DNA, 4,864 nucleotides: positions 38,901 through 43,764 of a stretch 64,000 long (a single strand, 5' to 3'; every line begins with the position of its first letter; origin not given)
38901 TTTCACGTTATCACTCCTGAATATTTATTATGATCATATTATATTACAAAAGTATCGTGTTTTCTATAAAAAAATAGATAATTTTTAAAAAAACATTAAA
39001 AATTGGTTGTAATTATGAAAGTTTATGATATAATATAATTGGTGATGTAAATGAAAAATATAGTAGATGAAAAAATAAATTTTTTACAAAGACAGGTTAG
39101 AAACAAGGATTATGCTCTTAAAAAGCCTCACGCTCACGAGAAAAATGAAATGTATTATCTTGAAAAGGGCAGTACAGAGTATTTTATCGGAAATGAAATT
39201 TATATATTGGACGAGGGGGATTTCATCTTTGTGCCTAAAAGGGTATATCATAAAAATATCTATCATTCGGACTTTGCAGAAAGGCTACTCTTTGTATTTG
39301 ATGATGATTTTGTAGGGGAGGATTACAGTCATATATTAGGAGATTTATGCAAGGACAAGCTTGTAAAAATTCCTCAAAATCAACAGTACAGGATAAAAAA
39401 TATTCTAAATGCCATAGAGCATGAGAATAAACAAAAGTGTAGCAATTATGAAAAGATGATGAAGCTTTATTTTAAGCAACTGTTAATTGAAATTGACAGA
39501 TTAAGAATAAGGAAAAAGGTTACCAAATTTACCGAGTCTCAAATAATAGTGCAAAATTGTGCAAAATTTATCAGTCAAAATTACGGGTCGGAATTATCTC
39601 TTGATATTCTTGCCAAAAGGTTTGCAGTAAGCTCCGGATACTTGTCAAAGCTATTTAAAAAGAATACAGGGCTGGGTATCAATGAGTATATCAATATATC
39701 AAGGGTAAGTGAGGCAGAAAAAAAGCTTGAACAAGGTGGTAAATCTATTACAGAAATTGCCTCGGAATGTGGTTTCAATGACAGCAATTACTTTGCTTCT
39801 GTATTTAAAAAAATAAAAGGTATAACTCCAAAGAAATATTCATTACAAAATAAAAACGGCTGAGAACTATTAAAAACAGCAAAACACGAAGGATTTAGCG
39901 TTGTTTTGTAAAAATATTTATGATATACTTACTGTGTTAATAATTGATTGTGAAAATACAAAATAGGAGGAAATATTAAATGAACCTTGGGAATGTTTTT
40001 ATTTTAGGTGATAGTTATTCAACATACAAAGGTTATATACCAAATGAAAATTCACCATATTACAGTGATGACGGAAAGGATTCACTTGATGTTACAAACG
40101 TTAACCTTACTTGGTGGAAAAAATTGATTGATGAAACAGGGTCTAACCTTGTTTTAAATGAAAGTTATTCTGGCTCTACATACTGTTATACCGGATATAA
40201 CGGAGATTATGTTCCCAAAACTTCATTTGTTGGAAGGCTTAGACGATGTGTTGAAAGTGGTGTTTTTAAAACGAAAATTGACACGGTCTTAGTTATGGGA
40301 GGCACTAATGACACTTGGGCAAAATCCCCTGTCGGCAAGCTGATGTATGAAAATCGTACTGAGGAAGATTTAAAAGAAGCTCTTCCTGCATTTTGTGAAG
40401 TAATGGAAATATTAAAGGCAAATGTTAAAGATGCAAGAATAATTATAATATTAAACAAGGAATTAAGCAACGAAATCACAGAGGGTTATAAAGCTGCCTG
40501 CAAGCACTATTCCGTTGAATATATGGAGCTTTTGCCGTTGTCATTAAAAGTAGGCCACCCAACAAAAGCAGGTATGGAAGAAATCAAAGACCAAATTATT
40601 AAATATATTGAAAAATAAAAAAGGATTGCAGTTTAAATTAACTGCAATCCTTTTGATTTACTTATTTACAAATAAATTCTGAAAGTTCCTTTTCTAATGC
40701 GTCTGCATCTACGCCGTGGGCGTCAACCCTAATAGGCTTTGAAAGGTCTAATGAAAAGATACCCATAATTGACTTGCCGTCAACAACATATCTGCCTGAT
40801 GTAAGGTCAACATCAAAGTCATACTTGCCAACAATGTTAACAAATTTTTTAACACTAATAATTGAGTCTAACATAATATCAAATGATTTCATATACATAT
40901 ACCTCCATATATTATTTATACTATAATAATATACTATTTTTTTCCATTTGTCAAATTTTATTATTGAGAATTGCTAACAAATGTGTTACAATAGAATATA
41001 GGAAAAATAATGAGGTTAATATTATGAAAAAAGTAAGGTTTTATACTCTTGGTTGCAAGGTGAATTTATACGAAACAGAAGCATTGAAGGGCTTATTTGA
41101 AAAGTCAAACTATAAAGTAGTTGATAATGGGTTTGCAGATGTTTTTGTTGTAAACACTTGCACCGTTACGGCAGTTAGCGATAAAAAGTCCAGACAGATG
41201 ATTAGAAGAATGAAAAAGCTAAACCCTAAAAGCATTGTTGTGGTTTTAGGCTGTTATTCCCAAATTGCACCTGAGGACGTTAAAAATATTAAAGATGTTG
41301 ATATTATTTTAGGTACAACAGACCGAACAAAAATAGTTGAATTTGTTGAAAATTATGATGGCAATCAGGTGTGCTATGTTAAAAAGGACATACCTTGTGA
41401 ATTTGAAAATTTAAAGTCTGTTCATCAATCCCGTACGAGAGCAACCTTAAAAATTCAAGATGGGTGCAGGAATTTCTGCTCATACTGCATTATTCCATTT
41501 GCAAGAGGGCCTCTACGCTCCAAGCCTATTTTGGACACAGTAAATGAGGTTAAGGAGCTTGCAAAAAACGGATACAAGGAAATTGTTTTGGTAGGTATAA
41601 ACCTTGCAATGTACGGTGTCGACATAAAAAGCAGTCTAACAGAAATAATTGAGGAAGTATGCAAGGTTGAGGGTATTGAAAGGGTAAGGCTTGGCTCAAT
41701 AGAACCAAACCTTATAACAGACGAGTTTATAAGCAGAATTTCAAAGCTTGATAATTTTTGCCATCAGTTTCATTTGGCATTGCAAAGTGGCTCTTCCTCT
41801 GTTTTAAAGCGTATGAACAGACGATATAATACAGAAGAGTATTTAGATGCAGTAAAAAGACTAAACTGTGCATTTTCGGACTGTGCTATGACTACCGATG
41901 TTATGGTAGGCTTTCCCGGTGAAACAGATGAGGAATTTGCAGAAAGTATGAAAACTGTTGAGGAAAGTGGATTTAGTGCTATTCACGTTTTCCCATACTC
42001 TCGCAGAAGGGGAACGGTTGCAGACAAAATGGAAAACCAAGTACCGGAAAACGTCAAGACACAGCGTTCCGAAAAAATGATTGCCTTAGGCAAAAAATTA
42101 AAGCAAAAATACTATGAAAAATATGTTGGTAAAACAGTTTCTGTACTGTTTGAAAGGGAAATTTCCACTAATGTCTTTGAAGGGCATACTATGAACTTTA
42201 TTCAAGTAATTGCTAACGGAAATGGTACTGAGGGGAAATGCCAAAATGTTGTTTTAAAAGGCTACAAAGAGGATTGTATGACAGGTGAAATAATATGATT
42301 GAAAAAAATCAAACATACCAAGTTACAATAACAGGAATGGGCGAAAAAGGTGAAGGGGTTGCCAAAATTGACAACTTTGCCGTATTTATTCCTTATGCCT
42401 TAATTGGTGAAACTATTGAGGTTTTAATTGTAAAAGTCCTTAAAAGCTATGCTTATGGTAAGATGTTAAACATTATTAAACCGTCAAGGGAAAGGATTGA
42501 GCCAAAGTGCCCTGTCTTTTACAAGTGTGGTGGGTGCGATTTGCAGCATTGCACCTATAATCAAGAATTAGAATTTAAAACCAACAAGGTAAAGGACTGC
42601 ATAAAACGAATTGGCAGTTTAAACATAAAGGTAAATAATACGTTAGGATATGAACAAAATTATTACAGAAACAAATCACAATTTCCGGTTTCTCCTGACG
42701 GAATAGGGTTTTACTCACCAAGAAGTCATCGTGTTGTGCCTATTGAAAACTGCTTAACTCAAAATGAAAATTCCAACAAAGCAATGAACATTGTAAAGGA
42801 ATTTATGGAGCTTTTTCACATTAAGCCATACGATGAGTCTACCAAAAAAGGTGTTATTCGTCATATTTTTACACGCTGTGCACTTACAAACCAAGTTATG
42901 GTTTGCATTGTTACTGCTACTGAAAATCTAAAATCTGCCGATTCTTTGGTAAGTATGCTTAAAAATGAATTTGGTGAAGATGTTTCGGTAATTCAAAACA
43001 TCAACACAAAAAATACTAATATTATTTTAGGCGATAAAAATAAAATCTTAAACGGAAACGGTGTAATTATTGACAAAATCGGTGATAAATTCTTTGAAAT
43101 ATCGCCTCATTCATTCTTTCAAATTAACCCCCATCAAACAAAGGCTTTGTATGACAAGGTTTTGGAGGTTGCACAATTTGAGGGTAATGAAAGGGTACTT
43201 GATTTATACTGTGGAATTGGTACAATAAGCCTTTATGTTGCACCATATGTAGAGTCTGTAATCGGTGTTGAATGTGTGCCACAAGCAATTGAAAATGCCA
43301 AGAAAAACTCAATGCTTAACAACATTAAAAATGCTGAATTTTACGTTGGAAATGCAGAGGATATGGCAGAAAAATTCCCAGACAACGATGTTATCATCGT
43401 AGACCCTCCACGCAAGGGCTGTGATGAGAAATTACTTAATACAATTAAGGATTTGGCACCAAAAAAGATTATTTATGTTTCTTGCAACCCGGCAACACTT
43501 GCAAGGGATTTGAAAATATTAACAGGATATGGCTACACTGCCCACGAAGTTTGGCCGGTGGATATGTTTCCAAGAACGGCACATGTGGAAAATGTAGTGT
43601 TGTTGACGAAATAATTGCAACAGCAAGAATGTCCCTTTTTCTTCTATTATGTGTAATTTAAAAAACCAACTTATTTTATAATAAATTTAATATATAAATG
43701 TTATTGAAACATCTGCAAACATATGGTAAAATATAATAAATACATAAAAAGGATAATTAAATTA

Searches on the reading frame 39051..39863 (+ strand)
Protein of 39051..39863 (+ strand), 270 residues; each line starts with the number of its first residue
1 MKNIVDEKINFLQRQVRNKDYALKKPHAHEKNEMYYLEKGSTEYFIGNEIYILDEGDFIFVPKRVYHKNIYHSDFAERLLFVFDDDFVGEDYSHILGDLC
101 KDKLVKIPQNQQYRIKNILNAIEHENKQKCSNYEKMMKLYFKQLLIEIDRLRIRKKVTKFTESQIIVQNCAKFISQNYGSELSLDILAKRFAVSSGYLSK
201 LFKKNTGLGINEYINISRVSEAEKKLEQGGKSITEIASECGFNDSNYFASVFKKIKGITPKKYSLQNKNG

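Call 35: search_protein_families(library=pfam, proteins=[window:39051-39863:+], max_evalue=0.00001)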
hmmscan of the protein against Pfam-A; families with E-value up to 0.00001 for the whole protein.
window:39051-39863:+ (270 aa): 3 families
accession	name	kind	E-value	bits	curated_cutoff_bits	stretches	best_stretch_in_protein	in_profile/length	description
PF00165.29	HTH_AraC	-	2.7e-21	75.6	26.6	2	226-263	1-40/42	Bacterial regulatory helix-turn-helix proteins, AraC family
PF12833.13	HTH_18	-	2.6e-20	72.9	33.6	1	187-263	1-77/80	Helix-turn-helix domain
PF07883.17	Cupin_2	-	2e-09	37.4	27.2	1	25-83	12-70/70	Cupin domain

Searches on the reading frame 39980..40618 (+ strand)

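Call 35: search_protein_families(library=pfam, proteins=[window:39980-40618:+], max_evalue=0.00001)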
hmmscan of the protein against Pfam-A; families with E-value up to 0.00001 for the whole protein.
window:39980-40618:+ (212 aa): 2 families
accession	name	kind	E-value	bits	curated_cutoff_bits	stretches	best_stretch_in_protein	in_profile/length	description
PF16255.11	Lipase_GDSL_lke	-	6.9e-39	133.7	29.2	1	6-209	3-202/203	GDSL-like Lipase/Acylhydrolase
PF13472.12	Lipase_GDSL_2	-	8.9e-06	26.7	32.9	0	9-157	2-111/178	GDSL-like Lipase/Acylhydrolase family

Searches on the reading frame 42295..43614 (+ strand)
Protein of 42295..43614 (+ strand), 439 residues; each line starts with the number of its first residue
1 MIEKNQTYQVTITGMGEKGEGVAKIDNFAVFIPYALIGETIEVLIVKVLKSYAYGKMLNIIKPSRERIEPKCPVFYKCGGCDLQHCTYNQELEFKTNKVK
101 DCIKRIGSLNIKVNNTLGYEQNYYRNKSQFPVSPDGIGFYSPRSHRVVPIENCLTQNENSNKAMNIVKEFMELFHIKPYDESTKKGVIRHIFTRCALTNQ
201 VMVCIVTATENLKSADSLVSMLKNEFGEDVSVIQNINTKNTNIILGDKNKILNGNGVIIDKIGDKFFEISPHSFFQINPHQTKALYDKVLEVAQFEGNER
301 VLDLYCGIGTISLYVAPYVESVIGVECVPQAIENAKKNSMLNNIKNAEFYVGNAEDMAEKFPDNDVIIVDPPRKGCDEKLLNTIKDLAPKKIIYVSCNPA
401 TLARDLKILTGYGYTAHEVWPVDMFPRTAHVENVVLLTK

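Call 36: search_protein_families(library=pfam, proteins=[window:42295-43614:+], max_evalue=0.00001)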
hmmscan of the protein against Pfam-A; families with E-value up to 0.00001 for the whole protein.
window:42295-43614:+ (439 aa): 7 families
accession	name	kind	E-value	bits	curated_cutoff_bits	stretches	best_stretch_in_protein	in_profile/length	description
PF05958.17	tRNA_U5-meth_tr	-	7.7e-26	91.4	23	1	88-439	2-356/357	tRNA (Uracil-5-)-methyltransferase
PF13847.12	Methyltransf_31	-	4.9e-12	46.2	27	1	297-393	3-106/145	Methyltransferase domain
PF01938.26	TRAM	-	1.2e-11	44.7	21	1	4-58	4-61/61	TRAM domain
PF02475.24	TRM5-TYW2_MTfase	-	3.3e-08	34.1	28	1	294-374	33-115/164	TRM5/TYW2 methyltransferase domain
PF05175.20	MTS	-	3.5e-08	33.7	23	1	297-374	31-109/170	Methyltransferase small domain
PF13649.12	Methyltransf_25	-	1.2e-07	32.7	27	1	301-366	1-67/97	Methyltransferase domain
PF03602.21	Cons_hypoth95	-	5e-07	30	24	0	297-397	41-152/182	Conserved hypothetical protein 95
